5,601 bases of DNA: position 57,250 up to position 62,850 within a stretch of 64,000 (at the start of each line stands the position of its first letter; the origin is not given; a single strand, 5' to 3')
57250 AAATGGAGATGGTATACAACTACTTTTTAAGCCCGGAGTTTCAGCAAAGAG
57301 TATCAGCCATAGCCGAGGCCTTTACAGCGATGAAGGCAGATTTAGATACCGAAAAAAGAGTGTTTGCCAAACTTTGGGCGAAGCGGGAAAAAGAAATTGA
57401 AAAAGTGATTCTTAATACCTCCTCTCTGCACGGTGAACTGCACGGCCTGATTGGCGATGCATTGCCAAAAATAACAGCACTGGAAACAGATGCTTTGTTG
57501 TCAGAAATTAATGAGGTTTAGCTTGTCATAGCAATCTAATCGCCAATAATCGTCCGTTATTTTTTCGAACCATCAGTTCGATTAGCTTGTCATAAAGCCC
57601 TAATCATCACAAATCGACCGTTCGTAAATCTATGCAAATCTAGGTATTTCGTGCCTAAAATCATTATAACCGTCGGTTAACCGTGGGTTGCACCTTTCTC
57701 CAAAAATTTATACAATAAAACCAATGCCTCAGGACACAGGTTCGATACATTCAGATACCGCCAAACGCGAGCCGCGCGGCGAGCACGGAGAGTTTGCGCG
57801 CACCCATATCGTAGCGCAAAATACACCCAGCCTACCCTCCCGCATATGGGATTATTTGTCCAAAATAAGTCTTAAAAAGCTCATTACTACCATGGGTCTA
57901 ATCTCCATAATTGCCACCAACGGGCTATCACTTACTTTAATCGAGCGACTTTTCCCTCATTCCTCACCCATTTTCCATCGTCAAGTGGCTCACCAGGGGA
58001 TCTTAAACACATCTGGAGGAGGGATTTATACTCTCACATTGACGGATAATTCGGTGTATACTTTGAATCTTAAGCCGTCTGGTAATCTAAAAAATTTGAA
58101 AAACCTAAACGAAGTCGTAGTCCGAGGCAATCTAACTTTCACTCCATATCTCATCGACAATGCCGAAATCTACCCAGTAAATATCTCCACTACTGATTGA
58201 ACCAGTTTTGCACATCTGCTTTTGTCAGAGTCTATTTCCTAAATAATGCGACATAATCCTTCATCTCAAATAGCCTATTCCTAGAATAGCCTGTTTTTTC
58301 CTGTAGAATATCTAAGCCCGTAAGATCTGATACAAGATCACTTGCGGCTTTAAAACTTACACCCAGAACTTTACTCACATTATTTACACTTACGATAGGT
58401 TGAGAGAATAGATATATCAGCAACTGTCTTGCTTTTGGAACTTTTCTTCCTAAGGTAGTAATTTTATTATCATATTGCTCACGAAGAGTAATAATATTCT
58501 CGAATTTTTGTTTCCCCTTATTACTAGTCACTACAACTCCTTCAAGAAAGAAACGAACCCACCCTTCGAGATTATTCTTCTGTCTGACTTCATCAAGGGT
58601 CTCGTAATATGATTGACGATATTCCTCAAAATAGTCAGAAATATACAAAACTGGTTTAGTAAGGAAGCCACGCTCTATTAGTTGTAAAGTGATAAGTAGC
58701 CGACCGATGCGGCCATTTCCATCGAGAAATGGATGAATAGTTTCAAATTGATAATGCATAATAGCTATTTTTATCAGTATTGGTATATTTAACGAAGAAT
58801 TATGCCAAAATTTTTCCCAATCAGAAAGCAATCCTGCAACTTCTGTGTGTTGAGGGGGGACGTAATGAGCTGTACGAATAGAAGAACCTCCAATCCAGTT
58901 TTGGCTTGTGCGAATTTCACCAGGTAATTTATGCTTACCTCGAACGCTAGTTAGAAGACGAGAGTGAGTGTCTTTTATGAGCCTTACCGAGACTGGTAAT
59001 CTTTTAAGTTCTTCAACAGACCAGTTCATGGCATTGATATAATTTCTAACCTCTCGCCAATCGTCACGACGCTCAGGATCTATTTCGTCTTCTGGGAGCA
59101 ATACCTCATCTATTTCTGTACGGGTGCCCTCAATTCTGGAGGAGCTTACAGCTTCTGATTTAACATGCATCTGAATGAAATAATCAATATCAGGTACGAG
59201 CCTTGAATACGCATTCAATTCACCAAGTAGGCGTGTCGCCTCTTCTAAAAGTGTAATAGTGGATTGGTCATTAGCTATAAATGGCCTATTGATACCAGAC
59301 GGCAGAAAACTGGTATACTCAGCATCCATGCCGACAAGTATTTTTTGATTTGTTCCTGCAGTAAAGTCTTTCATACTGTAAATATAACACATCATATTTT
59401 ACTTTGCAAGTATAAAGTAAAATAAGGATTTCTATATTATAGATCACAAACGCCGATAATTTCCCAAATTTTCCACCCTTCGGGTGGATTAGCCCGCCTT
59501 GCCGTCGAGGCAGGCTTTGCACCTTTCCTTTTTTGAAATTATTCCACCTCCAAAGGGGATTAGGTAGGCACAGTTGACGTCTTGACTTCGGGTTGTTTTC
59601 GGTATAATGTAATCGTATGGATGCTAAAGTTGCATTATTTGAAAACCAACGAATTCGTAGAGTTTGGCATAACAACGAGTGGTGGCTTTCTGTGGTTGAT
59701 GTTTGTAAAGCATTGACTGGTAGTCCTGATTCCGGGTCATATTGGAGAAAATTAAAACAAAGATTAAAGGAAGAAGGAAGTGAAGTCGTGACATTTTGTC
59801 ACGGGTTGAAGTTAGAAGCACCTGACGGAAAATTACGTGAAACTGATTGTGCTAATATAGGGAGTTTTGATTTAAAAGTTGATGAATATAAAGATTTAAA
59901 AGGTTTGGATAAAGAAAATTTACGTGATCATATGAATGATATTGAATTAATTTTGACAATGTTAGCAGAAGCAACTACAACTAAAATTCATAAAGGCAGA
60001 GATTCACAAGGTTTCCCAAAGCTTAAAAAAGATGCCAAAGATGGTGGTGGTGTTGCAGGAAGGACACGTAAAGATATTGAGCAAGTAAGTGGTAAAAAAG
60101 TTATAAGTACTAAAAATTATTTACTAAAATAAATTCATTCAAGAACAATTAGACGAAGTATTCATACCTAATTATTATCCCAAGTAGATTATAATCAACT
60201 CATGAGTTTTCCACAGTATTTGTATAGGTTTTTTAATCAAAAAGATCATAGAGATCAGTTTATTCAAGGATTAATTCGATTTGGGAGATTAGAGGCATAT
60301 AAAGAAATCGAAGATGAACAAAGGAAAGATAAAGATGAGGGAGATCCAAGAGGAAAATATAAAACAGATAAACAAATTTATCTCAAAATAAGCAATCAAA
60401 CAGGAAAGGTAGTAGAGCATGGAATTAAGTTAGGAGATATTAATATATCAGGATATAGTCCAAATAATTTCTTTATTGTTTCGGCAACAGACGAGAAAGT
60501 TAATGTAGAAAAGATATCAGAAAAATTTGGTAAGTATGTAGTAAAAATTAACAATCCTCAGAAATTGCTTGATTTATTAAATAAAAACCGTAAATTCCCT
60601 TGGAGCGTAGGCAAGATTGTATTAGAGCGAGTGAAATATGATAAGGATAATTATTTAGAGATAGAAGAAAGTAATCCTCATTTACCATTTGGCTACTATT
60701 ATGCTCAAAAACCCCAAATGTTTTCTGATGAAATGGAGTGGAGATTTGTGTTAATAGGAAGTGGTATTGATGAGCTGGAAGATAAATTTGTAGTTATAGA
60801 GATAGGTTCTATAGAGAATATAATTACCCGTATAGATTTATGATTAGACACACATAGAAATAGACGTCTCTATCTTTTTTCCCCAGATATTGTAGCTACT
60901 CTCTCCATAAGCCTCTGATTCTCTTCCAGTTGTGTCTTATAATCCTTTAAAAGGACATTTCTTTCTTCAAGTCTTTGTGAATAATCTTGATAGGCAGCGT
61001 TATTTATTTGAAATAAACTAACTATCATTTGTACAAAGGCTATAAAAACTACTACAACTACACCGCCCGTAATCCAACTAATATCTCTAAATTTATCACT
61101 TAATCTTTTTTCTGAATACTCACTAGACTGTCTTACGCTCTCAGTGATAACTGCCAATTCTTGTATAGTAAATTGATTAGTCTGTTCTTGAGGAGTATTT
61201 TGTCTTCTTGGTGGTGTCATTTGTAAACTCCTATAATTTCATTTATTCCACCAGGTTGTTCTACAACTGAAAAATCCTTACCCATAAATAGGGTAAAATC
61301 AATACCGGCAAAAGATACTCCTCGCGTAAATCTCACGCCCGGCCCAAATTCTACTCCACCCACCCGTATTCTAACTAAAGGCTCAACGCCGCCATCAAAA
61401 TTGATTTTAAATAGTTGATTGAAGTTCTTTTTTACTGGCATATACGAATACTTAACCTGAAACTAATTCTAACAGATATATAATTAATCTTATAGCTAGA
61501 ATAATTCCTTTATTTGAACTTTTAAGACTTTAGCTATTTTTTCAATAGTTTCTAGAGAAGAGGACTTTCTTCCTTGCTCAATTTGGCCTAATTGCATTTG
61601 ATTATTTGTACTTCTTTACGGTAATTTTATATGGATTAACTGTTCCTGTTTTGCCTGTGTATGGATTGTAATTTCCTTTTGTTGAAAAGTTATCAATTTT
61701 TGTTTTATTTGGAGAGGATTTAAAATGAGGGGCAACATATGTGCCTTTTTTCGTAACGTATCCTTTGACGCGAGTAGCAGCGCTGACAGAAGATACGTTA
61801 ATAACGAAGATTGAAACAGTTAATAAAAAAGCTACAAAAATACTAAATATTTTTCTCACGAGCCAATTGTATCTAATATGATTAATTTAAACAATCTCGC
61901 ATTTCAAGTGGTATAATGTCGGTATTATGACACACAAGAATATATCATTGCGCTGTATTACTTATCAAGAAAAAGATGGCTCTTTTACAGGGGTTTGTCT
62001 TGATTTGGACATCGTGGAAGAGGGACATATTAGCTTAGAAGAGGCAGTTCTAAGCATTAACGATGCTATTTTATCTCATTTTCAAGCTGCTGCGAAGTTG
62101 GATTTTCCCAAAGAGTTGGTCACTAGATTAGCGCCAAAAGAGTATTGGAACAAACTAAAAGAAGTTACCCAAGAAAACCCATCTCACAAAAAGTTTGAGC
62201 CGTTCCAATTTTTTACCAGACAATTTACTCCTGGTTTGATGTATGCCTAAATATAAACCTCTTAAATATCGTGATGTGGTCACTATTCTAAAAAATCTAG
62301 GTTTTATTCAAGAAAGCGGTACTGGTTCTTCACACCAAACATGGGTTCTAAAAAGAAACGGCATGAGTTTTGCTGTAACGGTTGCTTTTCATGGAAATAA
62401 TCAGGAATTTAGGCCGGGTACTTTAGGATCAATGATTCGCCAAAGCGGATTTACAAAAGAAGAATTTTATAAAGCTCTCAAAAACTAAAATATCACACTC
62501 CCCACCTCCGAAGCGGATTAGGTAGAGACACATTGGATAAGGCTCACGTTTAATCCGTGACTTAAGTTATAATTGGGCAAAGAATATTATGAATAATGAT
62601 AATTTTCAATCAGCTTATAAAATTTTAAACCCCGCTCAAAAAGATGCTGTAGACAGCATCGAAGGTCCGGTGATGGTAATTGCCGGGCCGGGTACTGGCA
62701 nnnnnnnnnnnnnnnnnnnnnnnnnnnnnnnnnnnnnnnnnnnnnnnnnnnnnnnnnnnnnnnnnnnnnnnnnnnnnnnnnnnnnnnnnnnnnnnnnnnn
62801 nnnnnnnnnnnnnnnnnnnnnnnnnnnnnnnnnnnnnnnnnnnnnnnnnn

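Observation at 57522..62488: Toxin-rich, phage-flavoured accessory island between metG/DUF2130 and the UvrD-like helicase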

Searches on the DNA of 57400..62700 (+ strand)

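Call 69: search_rna_families(source=window, start=57400, end=62700, threshold=evalue, max_evalue=1)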
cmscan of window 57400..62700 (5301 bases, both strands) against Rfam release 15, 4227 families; matches with E-value up to 1: 1.
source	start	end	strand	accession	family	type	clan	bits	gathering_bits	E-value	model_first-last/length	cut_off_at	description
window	59303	59475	-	RF01005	MIR530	Gene; miRNA;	-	23.2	85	0.47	1-172/172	no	MIR530 microRNA precursor family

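Call 101: search_dna_similar(query=window:57522-62588:+, collection=phages, mode=distant, max_rows=10)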
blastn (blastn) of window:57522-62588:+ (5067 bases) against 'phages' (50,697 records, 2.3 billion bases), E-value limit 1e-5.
Records with a match: 3; places in all: 3; records where one place covers at least 80% of the query: 0.
Best place of each record, by identity: 80-90% 2; 60-80% 1.
By first word of the organism name: Brochothrix 2; Bacteriophage 1.
By host as written in the record: Brochothrix thermosphacta 2; - 1.
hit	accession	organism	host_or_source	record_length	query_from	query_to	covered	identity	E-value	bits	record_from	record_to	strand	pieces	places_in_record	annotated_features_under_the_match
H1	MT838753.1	Bacteriophage sp.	human fecal samples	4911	2219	2311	2%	75.3%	5e-7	65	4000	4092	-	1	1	record has no annotation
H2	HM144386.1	Brochothrix phage BL3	Brochothrix thermosphacta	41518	1192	1253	1%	82.3%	2e-6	64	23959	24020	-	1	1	gp26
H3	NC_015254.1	Brochothrix phage BL3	Brochothrix thermosphacta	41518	1192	1253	1%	82.3%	2e-6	64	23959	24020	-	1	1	gp26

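Call 109: search_rna_families(sources=[L064, L065, L066, L067, L069, L073, L075, L079], threshold=evalue, max_evalue=0.1)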
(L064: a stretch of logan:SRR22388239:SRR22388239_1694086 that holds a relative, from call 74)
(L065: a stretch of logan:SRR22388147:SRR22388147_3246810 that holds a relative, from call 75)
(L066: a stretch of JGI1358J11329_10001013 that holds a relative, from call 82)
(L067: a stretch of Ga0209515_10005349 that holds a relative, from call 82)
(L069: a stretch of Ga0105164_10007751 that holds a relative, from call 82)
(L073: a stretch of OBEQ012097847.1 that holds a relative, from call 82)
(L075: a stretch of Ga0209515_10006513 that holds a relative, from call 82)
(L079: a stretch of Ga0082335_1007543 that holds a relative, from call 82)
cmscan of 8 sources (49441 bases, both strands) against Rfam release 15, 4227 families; matches with E-value up to 0.1: 3.
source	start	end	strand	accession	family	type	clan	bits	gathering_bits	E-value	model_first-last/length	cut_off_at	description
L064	9758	9888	+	RF01859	Phe_leader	Cis-reg; leader;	-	39.7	55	0.0032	1-125/125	no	Phenylalanine leader peptide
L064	11910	12029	+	RF01725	SAM-I-IV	Cis-reg; riboswitch;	CL00012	38.3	41.1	0.01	1-99/99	no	SAM-I/IV (S-adenosyl methionine) riboswitch aptamer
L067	4161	4242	-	RF01852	tRNA-Sec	Gene; tRNA;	CL00001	37.9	47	0.00046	1-91/91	no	Selenocysteine transfer RNA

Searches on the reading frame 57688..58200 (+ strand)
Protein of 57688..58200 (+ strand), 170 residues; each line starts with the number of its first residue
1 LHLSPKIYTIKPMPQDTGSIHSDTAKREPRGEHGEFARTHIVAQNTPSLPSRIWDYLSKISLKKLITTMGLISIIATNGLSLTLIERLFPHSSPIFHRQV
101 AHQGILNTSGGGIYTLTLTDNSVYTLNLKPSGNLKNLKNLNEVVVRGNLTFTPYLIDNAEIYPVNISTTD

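Call 6: search_protein_families(library=pfam, proteins=[window:57688-58200:+], max_evalue=0.01)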
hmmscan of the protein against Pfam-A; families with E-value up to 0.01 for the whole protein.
window:57688-58200:+ (170 aa): 0 families

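Call 18: search_protein_families(library=phrogs, proteins=[window:57724-58200:+], max_evalue=0.01)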
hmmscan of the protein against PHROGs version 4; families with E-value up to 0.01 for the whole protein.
window:57724-58200:+ (158 aa): 0 families

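Call 19: search_protein_families(library=ncbifam, proteins=[window:57724-58200:+], max_evalue=0.01)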
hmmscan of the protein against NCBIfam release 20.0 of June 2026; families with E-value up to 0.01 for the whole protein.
window:57724-58200:+ (158 aa): 0 families

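Call 20: search_protein_families(library=padloc, proteins=[window:57724-58200:+], max_evalue=0.01)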
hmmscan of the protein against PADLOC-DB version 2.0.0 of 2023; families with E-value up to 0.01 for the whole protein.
window:57724-58200:+ (158 aa): 0 families

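Call 46: search_protein_families(library=pfam, proteins=[window:57724-58200:+], max_evalue=10)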
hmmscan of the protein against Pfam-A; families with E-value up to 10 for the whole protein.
window:57724-58200:+ (158 aa): 0 families

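Call 73: find_homologous_proteins(query=window:57724-58200:+)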
Query window:57724-58200:+ (158 aa): 7 proteins with E <= 0.001 among 51 candidates.
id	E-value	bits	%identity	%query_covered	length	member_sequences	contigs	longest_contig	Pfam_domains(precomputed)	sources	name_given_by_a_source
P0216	1.9e-96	338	99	100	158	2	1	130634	-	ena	-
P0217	9.1e-58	212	66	94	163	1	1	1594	-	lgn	-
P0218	7.3e-52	193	61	99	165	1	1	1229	-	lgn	-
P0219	2.6e-49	185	59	99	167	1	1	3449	-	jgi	-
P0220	9.7e-49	183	58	98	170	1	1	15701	-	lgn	-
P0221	2.2e-47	179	55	99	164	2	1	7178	-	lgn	-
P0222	9.0e-45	170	53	99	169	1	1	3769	-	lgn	-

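Call 74: find_encoding_contigs(protein=P0220, flank=7000, max_places=3)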
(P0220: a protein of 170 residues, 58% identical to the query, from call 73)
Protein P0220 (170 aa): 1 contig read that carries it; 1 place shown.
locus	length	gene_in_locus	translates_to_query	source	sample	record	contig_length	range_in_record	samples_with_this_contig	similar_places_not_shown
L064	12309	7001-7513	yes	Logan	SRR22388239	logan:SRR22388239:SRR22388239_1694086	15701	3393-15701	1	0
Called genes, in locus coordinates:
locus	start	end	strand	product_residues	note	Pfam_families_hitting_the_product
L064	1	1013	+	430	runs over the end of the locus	PF00344:SecY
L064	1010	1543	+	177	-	PF13238:AAA_18, PF13671:AAA_33 (faint), PF00406:ADK, PF02223:Thymidylate_kin (faint), PF13207:AAA_17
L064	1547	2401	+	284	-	PF00557:Peptidase_M24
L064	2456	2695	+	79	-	PF01176:eIF-1a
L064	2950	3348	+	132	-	PF00416:Ribosomal_S13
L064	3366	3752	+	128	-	PF00411:Ribosomal_S11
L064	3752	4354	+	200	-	PF00163:Ribosomal_S4, PF01479:S4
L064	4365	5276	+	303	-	PF01193:RNA_pol_L, PF01000:RNA_pol_A_bac, PF03118:RNA_pol_A_CTD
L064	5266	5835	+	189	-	PF01196:Ribosomal_L17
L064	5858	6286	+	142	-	PF00572:Ribosomal_L13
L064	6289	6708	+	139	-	PF00380:Ribosomal_S9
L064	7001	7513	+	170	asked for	-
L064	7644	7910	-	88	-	-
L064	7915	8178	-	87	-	PF02604:PhdYeFM_antitox (weak)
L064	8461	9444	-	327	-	-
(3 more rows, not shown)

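Call 75: find_encoding_contigs(protein=P0221, flank=7000, max_places=3)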
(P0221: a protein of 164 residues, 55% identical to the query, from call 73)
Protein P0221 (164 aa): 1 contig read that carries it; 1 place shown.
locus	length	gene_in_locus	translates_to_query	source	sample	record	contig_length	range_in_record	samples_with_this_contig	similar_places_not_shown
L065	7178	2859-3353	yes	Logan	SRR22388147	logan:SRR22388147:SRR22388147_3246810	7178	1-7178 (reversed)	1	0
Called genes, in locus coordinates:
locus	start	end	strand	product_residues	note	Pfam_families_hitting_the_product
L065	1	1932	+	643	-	?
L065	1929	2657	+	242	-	PF00535:Glycos_transf_2, PF10111:Glyco_tranf_2_2, PF13641:Glyco_tranf_2_3 (weak)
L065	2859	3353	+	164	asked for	-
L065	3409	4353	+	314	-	-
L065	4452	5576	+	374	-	-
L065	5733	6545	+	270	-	-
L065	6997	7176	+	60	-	?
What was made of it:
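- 57724..58200 (+): orf158: small bitopic membrane protein of a Patescibacteria-type family; contains the GC-rich patch and the 10-bp palindrome (57771-57780). Homologues sit in unrelated contexts (calls 74, 75).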

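Call 82: find_related_loci(query=A5, collection=metagenome_contigs, flank=3000)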
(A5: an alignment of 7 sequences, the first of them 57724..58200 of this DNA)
Query A5 (158 aa) in metagenome_contigs; peptide patterns used: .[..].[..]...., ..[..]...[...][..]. (x = any residue, [..] = any of these).
273 stretches matched a pattern; 26 encode a relative of the query (tblastn E <= 1e-3); 26 distinct loci.
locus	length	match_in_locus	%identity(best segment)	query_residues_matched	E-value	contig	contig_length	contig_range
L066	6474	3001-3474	46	9-158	2e-39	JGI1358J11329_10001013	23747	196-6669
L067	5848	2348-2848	41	9-158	9e-37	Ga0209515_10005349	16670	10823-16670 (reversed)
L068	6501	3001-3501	41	9-158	9e-37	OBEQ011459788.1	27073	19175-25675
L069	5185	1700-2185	43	9-155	5e-36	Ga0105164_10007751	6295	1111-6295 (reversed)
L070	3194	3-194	61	93-156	6e-22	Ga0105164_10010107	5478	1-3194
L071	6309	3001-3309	44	47-149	3e-20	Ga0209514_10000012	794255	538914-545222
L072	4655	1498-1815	35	48-153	4e-15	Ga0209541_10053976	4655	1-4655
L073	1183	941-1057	74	117-155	7e-14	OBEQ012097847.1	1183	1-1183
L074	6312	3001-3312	31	47-148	2e-13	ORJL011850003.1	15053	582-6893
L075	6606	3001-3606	28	7-149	5e-13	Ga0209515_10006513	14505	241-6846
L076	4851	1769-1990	41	76-149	7e-13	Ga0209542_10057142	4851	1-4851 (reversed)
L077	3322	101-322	41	76-149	7e-13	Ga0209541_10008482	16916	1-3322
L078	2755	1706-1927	41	76-149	6e-13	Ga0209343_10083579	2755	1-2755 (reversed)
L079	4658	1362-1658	39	52-149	2e-12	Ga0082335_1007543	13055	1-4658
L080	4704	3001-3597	38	2-137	5e-12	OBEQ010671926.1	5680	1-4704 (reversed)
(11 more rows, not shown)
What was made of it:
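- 57724..58200 (+): 26 more distant metagenome loci (call 82).
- orf158 belongs to a family that appears confined to CPR-like contigs (calls 74, 75, 82).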
